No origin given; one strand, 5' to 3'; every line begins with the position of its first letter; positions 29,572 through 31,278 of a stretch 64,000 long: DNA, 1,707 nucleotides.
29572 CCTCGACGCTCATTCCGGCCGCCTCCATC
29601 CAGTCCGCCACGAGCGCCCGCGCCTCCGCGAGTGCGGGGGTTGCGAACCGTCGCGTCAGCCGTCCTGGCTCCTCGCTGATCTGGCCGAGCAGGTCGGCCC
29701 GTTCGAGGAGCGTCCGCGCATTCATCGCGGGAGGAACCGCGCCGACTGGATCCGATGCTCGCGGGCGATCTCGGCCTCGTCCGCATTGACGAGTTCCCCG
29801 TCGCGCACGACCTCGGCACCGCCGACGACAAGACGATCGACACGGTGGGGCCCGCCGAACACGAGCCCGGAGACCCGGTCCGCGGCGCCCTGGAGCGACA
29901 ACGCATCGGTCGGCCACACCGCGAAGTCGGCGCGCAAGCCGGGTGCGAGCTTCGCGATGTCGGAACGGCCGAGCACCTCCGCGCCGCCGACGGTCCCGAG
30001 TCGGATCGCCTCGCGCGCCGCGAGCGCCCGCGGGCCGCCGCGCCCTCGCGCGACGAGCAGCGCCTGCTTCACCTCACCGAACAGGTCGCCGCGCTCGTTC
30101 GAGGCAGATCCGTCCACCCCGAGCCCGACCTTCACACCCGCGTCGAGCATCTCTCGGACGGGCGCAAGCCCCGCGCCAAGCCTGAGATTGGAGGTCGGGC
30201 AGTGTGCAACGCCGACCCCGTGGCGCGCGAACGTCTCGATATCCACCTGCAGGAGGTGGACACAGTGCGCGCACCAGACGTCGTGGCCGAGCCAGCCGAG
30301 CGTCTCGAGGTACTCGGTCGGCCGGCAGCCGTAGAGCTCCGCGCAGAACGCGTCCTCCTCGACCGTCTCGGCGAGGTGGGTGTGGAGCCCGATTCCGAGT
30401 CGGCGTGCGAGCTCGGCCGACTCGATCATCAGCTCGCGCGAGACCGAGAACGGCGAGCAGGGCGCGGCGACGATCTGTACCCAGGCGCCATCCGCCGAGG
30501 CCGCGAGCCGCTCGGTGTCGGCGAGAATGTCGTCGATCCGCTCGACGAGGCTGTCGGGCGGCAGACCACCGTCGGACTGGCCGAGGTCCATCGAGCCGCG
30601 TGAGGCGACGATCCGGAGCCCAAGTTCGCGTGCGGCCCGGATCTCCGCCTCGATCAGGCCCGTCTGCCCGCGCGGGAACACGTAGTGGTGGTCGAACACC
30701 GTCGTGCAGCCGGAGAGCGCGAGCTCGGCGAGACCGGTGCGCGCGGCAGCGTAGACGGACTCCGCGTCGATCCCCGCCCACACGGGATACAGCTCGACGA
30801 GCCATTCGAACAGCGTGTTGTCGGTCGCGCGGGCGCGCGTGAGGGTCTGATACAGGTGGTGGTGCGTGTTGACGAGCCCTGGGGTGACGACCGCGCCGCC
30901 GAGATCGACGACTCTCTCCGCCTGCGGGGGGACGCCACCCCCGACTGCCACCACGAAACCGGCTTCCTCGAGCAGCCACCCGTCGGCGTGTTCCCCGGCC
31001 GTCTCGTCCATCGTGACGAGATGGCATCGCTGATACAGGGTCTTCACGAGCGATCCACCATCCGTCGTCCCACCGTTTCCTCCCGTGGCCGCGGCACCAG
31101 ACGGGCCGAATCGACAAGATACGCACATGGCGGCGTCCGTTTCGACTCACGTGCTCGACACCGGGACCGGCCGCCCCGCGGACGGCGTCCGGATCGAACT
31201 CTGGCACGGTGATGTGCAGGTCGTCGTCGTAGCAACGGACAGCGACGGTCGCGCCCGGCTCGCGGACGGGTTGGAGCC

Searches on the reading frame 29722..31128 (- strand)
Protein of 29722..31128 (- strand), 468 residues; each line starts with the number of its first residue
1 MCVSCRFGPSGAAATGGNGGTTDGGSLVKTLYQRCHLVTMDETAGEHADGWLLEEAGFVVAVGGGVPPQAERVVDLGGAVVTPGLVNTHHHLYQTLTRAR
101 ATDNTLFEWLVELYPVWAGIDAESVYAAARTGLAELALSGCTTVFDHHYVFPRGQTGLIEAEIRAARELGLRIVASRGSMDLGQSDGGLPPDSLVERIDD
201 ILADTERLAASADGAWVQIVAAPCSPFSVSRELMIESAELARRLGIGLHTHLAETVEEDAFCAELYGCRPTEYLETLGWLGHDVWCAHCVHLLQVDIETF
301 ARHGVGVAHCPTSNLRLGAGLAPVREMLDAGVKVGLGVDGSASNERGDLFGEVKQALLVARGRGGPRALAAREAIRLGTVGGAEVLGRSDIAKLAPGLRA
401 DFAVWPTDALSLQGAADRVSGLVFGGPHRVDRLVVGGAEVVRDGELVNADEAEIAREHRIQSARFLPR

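Call 70: search_protein_families(library=pfam, proteins=[window:29722-31128:-], max_evalue=0.00001)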
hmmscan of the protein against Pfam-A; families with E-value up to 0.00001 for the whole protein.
window:29722-31128:- (468 aa): 2 families
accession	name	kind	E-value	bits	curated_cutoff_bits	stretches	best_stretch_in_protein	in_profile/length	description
PF01979.26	Amidohydro_1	-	2.9e-59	201.5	25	1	80-419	1-323/345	Amidohydrolase family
PF07969.17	Amidohydro_3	-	8.7e-18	65.5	29.7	1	121-438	153-469/472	Amidohydrolase family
